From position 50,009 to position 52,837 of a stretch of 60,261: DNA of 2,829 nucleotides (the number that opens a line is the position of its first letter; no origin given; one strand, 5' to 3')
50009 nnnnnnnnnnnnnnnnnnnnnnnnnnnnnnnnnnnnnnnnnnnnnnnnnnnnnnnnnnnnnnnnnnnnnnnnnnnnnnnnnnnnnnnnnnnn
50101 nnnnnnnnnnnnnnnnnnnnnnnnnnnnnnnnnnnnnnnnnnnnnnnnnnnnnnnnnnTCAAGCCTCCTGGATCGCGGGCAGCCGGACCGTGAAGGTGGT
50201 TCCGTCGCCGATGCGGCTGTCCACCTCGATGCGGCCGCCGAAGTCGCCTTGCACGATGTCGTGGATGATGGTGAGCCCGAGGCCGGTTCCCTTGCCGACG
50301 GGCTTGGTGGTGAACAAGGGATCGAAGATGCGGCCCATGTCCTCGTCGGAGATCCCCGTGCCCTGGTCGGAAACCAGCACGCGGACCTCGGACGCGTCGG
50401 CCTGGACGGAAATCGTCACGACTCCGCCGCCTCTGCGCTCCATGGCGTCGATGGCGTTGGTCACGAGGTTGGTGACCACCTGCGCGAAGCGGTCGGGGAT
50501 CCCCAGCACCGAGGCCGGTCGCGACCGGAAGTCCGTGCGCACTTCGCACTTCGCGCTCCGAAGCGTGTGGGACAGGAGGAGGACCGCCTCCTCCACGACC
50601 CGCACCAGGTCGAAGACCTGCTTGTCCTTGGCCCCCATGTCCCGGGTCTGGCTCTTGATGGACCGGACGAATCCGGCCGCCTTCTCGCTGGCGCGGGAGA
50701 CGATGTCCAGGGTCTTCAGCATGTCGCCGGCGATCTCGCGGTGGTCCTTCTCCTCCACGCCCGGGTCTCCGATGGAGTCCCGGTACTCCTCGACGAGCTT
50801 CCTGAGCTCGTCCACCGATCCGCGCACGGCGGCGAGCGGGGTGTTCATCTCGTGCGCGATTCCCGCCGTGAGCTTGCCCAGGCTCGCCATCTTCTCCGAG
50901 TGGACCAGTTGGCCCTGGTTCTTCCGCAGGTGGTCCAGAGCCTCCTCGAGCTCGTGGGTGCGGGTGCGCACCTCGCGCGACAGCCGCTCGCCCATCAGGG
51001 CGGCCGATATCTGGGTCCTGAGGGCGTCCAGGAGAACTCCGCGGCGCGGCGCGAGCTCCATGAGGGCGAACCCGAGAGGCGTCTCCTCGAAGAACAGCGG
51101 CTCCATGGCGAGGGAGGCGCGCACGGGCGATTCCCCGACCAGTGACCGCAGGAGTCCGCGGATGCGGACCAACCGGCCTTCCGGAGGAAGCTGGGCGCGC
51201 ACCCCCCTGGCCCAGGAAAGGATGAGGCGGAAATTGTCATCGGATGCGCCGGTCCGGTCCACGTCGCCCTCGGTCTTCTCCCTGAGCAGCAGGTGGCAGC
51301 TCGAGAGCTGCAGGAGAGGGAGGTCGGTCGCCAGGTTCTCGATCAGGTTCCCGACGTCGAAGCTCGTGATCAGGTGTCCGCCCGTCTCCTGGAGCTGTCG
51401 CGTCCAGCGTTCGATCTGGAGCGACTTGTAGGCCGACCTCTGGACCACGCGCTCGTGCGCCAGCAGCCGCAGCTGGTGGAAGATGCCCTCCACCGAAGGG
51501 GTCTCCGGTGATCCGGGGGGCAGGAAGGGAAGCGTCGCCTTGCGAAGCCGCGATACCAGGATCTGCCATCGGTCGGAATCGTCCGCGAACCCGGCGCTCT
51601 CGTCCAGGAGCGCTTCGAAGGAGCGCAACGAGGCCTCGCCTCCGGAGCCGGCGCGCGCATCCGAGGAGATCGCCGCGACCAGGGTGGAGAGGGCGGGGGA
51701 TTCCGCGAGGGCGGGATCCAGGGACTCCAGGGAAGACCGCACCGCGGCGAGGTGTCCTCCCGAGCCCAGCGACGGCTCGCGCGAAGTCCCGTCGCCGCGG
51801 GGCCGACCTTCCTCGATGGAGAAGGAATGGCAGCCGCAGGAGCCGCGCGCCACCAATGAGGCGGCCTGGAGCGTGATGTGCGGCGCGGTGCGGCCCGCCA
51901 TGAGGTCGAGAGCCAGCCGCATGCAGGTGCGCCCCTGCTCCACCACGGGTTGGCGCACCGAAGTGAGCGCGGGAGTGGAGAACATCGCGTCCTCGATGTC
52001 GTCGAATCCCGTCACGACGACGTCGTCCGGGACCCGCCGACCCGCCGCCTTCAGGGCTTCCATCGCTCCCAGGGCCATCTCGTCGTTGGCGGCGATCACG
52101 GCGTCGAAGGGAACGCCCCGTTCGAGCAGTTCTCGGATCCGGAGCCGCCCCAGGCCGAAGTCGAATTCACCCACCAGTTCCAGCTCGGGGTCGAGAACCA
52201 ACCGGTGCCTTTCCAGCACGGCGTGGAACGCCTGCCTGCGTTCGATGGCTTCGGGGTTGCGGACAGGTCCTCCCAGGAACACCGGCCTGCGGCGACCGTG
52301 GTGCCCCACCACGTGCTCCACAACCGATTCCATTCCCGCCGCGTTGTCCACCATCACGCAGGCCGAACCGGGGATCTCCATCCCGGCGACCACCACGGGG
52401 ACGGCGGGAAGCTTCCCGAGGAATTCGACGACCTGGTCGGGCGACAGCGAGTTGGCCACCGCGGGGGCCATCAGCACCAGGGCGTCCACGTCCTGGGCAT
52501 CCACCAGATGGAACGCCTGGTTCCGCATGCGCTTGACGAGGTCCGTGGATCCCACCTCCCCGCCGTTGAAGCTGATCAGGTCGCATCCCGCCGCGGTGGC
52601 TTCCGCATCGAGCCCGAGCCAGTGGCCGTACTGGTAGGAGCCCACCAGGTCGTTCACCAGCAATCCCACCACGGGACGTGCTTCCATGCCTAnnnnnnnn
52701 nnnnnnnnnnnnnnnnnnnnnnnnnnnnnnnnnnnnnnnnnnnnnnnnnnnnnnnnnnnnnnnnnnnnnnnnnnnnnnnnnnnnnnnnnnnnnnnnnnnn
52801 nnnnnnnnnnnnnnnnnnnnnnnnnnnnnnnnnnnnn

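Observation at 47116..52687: Cytoplasmic sugar-sensing kinase wired to a cyclase/pseudo-cyclase pair: candidate sugar-to-c-di-GMP relay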

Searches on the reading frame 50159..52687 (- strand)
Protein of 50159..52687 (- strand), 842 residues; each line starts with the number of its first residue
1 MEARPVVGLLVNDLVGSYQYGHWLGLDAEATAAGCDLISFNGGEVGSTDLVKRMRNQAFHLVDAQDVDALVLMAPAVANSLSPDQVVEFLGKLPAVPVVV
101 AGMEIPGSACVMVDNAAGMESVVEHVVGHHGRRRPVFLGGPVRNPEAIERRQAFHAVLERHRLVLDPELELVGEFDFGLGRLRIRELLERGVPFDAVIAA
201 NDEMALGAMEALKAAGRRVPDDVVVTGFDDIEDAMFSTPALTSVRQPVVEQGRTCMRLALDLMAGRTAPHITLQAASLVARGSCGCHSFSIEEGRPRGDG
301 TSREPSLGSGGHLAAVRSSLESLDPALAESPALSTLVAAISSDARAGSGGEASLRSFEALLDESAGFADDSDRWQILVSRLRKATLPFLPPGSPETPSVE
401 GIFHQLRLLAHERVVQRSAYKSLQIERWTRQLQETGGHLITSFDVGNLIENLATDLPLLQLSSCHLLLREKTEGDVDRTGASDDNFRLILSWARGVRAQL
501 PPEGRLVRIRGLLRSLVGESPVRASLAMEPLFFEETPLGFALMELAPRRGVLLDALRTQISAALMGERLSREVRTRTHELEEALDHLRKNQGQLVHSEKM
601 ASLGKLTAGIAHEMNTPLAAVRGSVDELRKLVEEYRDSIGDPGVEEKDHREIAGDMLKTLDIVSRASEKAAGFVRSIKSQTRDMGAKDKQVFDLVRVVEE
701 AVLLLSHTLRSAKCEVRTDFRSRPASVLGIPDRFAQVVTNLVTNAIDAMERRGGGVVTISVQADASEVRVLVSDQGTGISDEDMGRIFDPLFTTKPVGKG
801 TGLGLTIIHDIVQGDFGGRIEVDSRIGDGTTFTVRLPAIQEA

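Call 8: search_protein_families(library=pfam, proteins=[window:50159-52687:-], max_evalue=0.01)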
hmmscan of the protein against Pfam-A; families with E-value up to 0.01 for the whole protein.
window:50159-52687:- (842 aa): 8 families
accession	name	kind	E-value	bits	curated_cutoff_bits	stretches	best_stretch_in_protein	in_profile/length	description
PF13377.12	Peripla_BP_3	-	3.4e-28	99.3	26.5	1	130-284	7-167/167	Periplasmic binding protein-like domain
PF02518.31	HATPase_c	-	5e-26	91.8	26.4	1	730-838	2-109/111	Histidine kinase-, DNA gyrase B-, and HSP90-like ATPase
PF00532.27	Peripla_BP_1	-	6e-16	59.2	22.2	1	5-261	2-259/281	Periplasmic binding proteins and sugar binding domain of LacI family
PF13407.12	Peripla_BP_4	-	2.1e-13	50.9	35.1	1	105-266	93-257/258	Periplasmic binding protein domain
PF00512.31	HisKA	-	8.1e-07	29.4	26.9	1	603-638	2-39/66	His Kinase A (phospho-acceptor) domain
PF13581.12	HATPase_c_2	-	0.00017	22.1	27.4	1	738-813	36-110/127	Histidine kinase-like ATPase domain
PF13589.12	HATPase_c_3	-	0.00028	21.4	25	1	734-788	3-54/137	Histidine kinase-, DNA gyrase B-, and HSP90-like ATPase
PF14501.12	HATPase_c_5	-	0.00059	20.2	22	1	735-823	7-89/102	GHKL domain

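Call 9: search_protein_families(library=ncbifam, proteins=[window:50159-52687:-], max_evalue=0.01)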
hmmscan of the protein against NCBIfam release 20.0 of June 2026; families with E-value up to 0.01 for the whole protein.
window:50159-52687:- (842 aa): 106 families (the best 25 are shown)
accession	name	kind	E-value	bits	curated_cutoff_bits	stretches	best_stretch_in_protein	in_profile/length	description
NF008468.0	PRK11360.1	equivalog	4.3e-44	150.9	646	1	588-839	381-609/616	two-component system sensor histidine kinase AtoS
NF038348.1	T2SS_HK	subfamily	2.5e-41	141.7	450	1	579-837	303-572/574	histidine kinase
NF052574.1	HisKinEspCMyxo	equivalog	1.3e-39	136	1200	1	588-840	402-639/785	serine histidine kinase EspC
NF007688.0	PRK10364.1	equivalog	1.5e-38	132.8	479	1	591-839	228-452/460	two-component system sensor histidine kinase ZraS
NF010411.0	PRK13837.1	equivalog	6.5e-36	123.7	647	1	591-840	438-677/828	two-component system VirA-like sensor kinase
NF052573.1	HisKinEspAMyxo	equivalog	7.2e-35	120.2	1400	1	588-840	369-613/755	serine histidine kinase EspA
NF046020.1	HisKinCckABruc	equivalog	1.3e-31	109.3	1000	1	590-839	467-708/868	cell cycle histidine kinase CckA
NF046026.1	HisKinCckACaul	equivalog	7.8e-31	106.9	1000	1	592-840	291-534/678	cell cycle histidine kinase CckA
NF007075.0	PRK09526.1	subfamily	3e-29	102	340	1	58-286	112-333/358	LacI family DNA-binding transcriptional regulator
NF008269.0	PRK11041.1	equivalog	6.7e-29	101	436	1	57-284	114-337/342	DNA-binding transcriptional regulator CytR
NF046044.1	PnpS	equivalog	3.4e-27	95.5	400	1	608-837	175-390/390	two-component system histidine kinase PnpS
NF007743.0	PRK10423.1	equivalog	2.2e-26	92.7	531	1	53-283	103-329/330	ribose operon transcriptional repressor RbsR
NF041777.1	sens_FixL_Rhizob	equivalog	3.7e-26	91.8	850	1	582-840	241-483/485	sensor protein FixL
NF053867.1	SprKinKinDBac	equivalog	4.5e-26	91.4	775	1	687-840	350-499/500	sporulation kinase KinD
NF047497.1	HK_LIC_12097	equivalog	1.3e-24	86.7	500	1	588-838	135-366/367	LIC_12097 family sensor histidine kinase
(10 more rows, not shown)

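Call 19: find_related_loci(query=window:50159-52687:-, collection=genome_contigs, flank=8000)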
Query window:50159-52687:- (842 aa) in genome_contigs; peptide patterns used: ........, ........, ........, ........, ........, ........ (x = any residue, [..] = any of these).
58 stretches matched a pattern; 9 encode a relative of the query (tblastn E <= 1e-3); 9 distinct loci.
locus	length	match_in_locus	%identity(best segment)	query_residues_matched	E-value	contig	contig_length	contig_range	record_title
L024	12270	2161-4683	92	1-841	0e+0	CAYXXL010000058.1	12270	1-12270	MAG TPA_asm: uncultured Fibrobacteria bacterium isolate binchicken_co3_538 genome assembly, contig: NODE_16786_length_12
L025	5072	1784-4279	63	1-842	0e+0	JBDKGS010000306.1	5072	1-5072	MAG: Fibrobacterota bacterium isolate flintriver_2019_sw_WHONDRS-S19S_0015_A_bin.24 scaffold_0007702, whole genome shotg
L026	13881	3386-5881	61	4-837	0e+0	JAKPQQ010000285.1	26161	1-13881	MAG: Fibrobacterota bacterium isolate JPNA_maxbin.212 k141_1279793, whole genome shotgun sequence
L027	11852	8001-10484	61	1-842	0e+0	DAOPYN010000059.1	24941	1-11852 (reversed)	MAG TPA_asm: Fibrobacteria bacterium isolate AMR_MDS_1313 NODE_1989_length_24941_cov_7.293177, whole genome shotgun sequ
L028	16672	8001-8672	27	602-842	2e-20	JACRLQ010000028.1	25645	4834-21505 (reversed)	MAG: Nitrospirae bacterium isolate NC_groundwater_1885_Pr3_B-0.1um_52_11 SR2-18-B1_coassembly_20551, whole genome shotgu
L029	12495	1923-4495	30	610-841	1e-19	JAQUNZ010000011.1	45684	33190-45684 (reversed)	MAG: Candidatus Methanoperedens sp. isolate STD1_19 NODE_1544_length_45684_cov_4.718046_Sandtown_D1, whole genome shotgu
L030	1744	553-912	36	722-832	5e-8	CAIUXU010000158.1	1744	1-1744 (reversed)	MAG: uncultured Syntrophobacterales bacterium isolate Day2-6_bin-621 genome assembly, contig: bin-621:158/575, whole gen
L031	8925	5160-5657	27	610-792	8e-8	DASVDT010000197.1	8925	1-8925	MAG TPA_asm: Candidatus Limnocylindria bacterium isolate SMAG_U2040 k141_753914, whole genome shotgun sequence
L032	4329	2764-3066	26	737-836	5e-5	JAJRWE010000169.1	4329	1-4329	MAG: Gammaproteobacteria bacterium isolate Dive96_bin2.149 k141_2441716, whole genome shotgun sequence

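Call 21: find_homologous_proteins(query=window:50159-52687:-, region=1-590, max_evalue=0.00001)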
Query window:50159-52687:-, residues 1-590 (590 aa): 136 proteins with E <= 0.00001 among 8000 candidates; the best 120 are listed.
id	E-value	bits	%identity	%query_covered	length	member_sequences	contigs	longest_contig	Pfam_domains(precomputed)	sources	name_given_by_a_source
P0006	0.0e+0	1211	94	100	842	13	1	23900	PF13377.13,PF00532.28,PF13407.13,PF02518.32,PF00512.32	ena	-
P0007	3.8e-282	955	76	100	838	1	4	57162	PF13377.13,PF00532.28,PF13407.13,PF02518.32,PF00512.32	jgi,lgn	jgi:signal transduction histidine kinase/DNA-binding LacI/PurR family transcriptional regulator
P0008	1.1e-277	941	75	100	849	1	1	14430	PF13377.13,PF00532.28,PF13407.13,PF02518.32,PF00512.32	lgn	-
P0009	2.6e-239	814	73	89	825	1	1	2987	PF13377.13,PF00532.28,PF13407.13,PF02518.32,PF00512.32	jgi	-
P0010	9.6e-221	753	61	100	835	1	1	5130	PF13377.13,PF00532.28,PF13407.13,PF02518.32,PF00512.32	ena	-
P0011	3.6e-219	747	60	100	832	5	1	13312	PF13377.13,PF00532.28,PF13407.13,PF02518.32,PF00512.32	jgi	jgi:signal transduction histidine kinase/DNA-binding LacI/PurR family transcriptional regulator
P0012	8.1e-213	726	59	100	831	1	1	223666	PF13377.13,PF00532.28,PF13407.13,PF02518.32,PF00512.32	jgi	-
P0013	3.7e-210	718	60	100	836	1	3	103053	PF13377.13,PF00532.28,PF13407.13,PF02518.32,PF00512.32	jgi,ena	jgi:signal transduction histidine kinase/DNA-binding LacI/PurR family transcriptional regulator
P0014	3.2e-209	714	58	100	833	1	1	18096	PF13377.13,PF00532.28,PF13407.13,PF02518.32,PF00512.32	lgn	-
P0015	3.2e-208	711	57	100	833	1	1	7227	PF13377.13,PF00532.28,PF13407.13,PF02518.32,PF00512.32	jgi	jgi:signal transduction histidine kinase/DNA-binding LacI/PurR family transcriptional regulator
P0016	2.2e-207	708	58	100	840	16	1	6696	PF13377.13,PF00532.28,PF13407.13,PF02518.32,PF00512.32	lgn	-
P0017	2.6e-207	708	60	100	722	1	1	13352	PF13377.13,PF00532.28,PF13407.13,PF00512.32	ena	-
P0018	1.8e-205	702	57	97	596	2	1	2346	PF13377.13,PF00532.28,PF13407.13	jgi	-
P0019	3.2e-205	701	56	100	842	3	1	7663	PF13377.13,PF00532.28,PF13407.13,PF02518.32,PF00512.32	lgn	-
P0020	4.8e-205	701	58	100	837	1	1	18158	PF13377.13,PF00532.28,PF13407.13,PF02518.32,PF00512.32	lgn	-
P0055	1.9e-127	445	44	98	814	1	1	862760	PF13377.13,PF00532.28,PF13407.13,PF02518.32,PF00512.32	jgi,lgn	-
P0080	1.7e-64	237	30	100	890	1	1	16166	PF13377.13,PF00532.28,PF13407.13,PF02518.32,PF00512.32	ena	-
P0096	1.5e-47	181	29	99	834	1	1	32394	PF13377.13,PF00532.28,PF13407.13,PF02518.32,PF00512.32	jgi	jgi:DNA-binding LacI/PurR family transcriptional regulator/signal transduction histidine kinase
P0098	9.0e-47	178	27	99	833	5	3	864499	PF13377.13,PF00532.28,PF13407.13,PF02518.32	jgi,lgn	-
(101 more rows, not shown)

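Call 39: find_encoding_contigs(protein=P0055, flank=9000, max_places=2)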
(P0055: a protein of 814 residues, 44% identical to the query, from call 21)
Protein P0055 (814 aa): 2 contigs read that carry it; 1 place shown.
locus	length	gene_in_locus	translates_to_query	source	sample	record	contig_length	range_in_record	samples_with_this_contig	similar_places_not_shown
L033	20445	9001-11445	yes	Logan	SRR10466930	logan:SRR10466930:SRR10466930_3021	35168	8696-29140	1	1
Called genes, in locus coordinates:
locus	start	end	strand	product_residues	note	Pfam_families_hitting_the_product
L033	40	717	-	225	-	PF07291:MauE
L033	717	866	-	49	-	-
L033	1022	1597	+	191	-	PF00210:Ferritin (weak), PF02915:Rubrerythrin, PF23458:DUF7130 (weak), PF21349:RUBY_RBDX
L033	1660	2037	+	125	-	-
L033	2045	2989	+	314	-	-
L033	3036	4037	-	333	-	-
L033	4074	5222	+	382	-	PF00389:2-Hacid_dh, PF02826:2-Hacid_dh_C, PF11890:DUF3410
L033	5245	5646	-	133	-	-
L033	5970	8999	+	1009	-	PF05226:CHASE2, PF00211:Guanylate_cyc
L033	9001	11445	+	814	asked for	PF00532:Peripla_BP_1, PF13407:Peripla_BP_4, PF13377:Peripla_BP_3, PF00512:HisKA (weak), PF02518:HATPase_c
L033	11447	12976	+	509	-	PF00072:Response_reg, PF11849:DUF3369, PF01590:GAF (faint), PF13185:GAF_2 (weak), PF13492:GAF_3 (weak), PF00990:GGDEF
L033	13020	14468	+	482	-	PF00072:Response_reg, PF00990:GGDEF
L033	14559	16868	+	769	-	PF01751:Toprim, PF01131:Topoisom_bac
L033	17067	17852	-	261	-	PF00005:ABC_tran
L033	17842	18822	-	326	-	PF00005:ABC_tran, PF08352:oligo_HPY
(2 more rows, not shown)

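Call 40: find_encoding_contigs(protein=P0012, flank=9000, max_places=2)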
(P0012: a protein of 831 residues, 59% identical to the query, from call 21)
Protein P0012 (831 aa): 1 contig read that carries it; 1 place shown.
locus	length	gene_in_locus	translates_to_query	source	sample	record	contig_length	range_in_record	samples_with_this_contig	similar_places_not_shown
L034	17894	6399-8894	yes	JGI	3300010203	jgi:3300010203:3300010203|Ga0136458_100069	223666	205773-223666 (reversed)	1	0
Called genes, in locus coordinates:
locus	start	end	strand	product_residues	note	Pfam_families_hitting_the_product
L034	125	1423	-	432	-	-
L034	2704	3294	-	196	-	PF00588:SpoU_methylase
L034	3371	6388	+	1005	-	PF05226:CHASE2, PF00211:Guanylate_cyc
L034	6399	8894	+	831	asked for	PF00532:Peripla_BP_1, PF13407:Peripla_BP_4, PF13377:Peripla_BP_3, PF00512:HisKA (weak), PF02518:HATPase_c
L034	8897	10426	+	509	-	PF00072:Response_reg, PF11849:DUF3369, PF01590:GAF (faint), PF13492:GAF_3 (faint), PF00990:GGDEF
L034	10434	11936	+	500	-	PF00072:Response_reg, PF00990:GGDEF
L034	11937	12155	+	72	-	PF04024:PspC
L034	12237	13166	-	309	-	PF06189:5-nucleotidase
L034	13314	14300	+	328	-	-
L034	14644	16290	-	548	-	PF00390:malic, PF03949:Malic_M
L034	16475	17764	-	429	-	-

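Call 41: find_encoding_contigs(protein=P0098, flank=7000, max_places=1)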
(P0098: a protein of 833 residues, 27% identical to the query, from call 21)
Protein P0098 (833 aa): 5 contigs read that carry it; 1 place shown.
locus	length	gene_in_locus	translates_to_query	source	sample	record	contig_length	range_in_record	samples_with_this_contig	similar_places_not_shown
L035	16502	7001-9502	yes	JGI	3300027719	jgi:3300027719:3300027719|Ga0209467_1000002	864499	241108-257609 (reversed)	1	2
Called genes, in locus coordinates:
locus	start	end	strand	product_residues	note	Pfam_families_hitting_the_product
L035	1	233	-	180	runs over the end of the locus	PF13581:HATPase_c_2 (weak), PF02518:HATPase_c (weak)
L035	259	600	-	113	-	PF01740:STAS, PF13466:STAS_2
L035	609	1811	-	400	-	PF07228:SpoIIE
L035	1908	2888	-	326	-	PF20114:DUF6504, PF00551:Formyl_trans_N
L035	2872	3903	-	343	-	PF00586:AIRS, PF02769:AIRS_C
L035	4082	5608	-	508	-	PF13230:GATase_4 (weak), PF13522:GATase_6, PF13537:GATase_7, PF00156:Pribosyltran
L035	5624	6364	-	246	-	PF01259:SAICAR_synt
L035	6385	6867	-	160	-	PF00731:AIRC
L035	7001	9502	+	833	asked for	PF00532:Peripla_BP_1, PF13407:Peripla_BP_4, PF13377:Peripla_BP_3, PF02518:HATPase_c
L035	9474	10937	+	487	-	PF00072:Response_reg, PF11849:DUF3369, PF13492:GAF_3 (weak), PF00990:GGDEF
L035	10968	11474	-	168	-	PF09917:DUF2147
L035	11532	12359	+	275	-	PF09297:Zn_ribbon_NUD, PF00293:NUDIX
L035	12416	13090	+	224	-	PF01025:GrpE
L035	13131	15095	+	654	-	PF00012:HSP70, PF06723:MreB_Mbl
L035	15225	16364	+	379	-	PF00226:DnaJ, PF01556:DnaJ_C, PF00684:DnaJ_CXXCXGXG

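Call 42: find_encoding_contigs(protein=P0096, flank=7000, max_places=1)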
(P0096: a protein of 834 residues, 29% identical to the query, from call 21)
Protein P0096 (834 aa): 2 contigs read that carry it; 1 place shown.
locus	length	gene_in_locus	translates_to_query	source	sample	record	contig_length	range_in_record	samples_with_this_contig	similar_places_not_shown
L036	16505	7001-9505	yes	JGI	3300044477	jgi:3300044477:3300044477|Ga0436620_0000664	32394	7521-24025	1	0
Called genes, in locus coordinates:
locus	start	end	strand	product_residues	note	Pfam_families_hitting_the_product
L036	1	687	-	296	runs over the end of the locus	PF04018:VCA0040-like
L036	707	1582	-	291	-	PF20114:DUF6504, PF00551:Formyl_trans_N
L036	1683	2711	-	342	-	PF00586:AIRS, PF02769:AIRS_C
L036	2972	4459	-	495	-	PF13230:GATase_4 (weak), PF13522:GATase_6, PF13537:GATase_7, PF00156:Pribosyltran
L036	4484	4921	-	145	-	PF00731:AIRC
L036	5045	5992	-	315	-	PF00165:HTH_AraC (weak), PF12833:HTH_18, PF00165:HTH_AraC (weak)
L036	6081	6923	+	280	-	PF00528:BPD_transp_1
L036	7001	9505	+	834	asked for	PF00532:Peripla_BP_1, PF13407:Peripla_BP_4, PF13377:Peripla_BP_3, PF00512:HisKA (weak), PF02518:HATPase_c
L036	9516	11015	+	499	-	PF00072:Response_reg, PF11849:DUF3369, PF00990:GGDEF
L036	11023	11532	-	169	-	PF09917:DUF2147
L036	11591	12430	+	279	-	PF09297:Zn_ribbon_NUD, PF00293:NUDIX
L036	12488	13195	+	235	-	PF01025:GrpE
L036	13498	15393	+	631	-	PF00012:HSP70, PF06723:MreB_Mbl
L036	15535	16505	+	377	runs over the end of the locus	PF00226:DnaJ, PF01556:DnaJ_C, PF00684:DnaJ_CXXCXGXG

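Call 43: find_encoding_contigs(protein=P0080, flank=7000, max_places=1)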
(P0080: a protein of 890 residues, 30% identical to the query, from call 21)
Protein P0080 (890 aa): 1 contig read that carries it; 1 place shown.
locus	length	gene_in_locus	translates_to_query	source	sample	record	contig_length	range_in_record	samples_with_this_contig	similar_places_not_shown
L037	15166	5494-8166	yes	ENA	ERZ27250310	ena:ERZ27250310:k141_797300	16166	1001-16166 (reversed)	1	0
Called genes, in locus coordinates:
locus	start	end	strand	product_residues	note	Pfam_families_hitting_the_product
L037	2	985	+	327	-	?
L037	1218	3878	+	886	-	PF02743:dCache_1, PF00672:HAMP (weak), PF00512:HisKA, PF02518:HATPase_c, PF00072:Response_reg, PF23198:PDE8A_N (weak)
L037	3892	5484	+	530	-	PF00072:Response_reg, PF13188:PAS_8 (faint), PF08448:PAS_4, PF13426:PAS_9 (weak), PF00512:HisKA, PF02518:HATPase_c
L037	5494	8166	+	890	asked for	PF00532:Peripla_BP_1, PF13377:Peripla_BP_3, PF13407:Peripla_BP_4, PF00512:HisKA, PF02518:HATPase_c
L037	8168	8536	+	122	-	PF23198:PDE8A_N (weak), PF00072:Response_reg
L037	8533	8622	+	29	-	-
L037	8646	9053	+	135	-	PF00072:Response_reg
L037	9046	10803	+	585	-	PF00072:Response_reg, PF01590:GAF, PF13185:GAF_2, PF13492:GAF_3, PF00512:HisKA, PF02518:HATPase_c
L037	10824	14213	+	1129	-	PF01590:GAF, PF13185:GAF_2, PF01590:GAF, PF13185:GAF_2, PF13492:GAF_3, PF01590:GAF, PF13185:GAF_2, PF00989:PAS, +7 more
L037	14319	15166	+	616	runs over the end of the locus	?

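Call 44: find_related_loci(query=A1, collection=genome_contigs, flank=6000)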
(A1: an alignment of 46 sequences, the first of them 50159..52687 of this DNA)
Query A1 (842 aa) in genome_contigs; peptide patterns used: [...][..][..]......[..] (x = any residue, [..] = any of these).
599 stretches matched a pattern (row limit reached: there are more); 576 encode a relative of the query (tblastn E <= 1e-3); the best 80 are kept; 79 distinct loci.
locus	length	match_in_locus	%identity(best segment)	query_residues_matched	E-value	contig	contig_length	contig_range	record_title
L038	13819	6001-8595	34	3-837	2e-135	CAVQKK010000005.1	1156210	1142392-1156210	MAG: uncultured Chloroflexia bacterium isolate MFD02416.bin.1.295 genome assembly, contig: contig_3631, whole genome sho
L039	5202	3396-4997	37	1-546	1e-103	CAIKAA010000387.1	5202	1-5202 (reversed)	MAG: uncultured Fibrobacteres bacterium isolate AlinenLipids_bin-2509 genome assembly, contig: bin-2509:387/600, whole g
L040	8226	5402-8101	27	2-837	1e-91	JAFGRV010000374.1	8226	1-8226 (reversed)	MAG: Spirochaetales bacterium isolate Zod_Metabat.855 k87_6352536, whole genome shotgun sequence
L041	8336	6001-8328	30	8-795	3e-81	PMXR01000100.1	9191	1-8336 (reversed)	MAG: Chloroflexi bacterium isolate fen_1026 73.20110800_E1D.52_contig_16769, whole genome shotgun sequence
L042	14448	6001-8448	31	4-837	1e-80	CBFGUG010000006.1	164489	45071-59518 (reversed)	MAG TPA_asm: uncultured bacterium isolate SRR17295757_binner12_Refined_151 genome assembly, contig: ERZ23398518.47, whol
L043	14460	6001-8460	28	1-837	1e-79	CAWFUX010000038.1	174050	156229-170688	MAG: uncultured delta proteobacterium isolate MFD09286.bin.2.92 genome assembly, contig: contig_50514, whole genome shot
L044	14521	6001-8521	48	2-837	2e-79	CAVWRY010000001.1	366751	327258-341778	MAG: uncultured Chloroflexia bacterium isolate MFD01213.bin.1.46 genome assembly, contig: contig_13989, whole genome sho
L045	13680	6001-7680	34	7-573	3e-79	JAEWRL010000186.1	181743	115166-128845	MAG: Proteobacteria bacterium isolate OH_SBrB_57 k127_153230, whole genome shotgun sequence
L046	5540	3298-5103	29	3-594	1e-75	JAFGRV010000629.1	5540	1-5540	MAG: Spirochaetales bacterium isolate Zod_Metabat.855 k87_13507379, whole genome shotgun sequence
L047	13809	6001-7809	30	1-594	5e-74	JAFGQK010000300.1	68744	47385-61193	MAG: Spirochaetales bacterium isolate Zod_Metabat.749 k87_10587752, whole genome shotgun sequence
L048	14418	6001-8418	27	1-832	2e-71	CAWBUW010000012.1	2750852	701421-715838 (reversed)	MAG: uncultured Chloroflexia bacterium isolate MFD03899.bin.1.41 genome assembly, contig: contig_6931, whole genome shot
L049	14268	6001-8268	29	60-837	2e-71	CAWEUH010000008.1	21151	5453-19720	MAG: uncultured delta proteobacterium isolate MFD01476.bin.3.99 genome assembly, contig: contig_136797, whole genome sho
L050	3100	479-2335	31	6-610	4e-72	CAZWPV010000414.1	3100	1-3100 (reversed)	MAG TPA_asm: uncultured Anaerolineales bacterium isolate binchicken_co228_317 genome assembly, contig: NODE_57787_length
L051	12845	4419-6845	29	1-837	6e-75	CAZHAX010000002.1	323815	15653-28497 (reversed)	MAG TPA_asm: uncultured Anaerolineales bacterium isolate binchicken_co116_387 genome assembly, contig: NODE_3_length_323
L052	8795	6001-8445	29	2-837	5e-71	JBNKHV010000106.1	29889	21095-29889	MAG: Polyangiaceae bacterium isolate E1.bin.18.orig k141_1389917, whole genome shotgun sequence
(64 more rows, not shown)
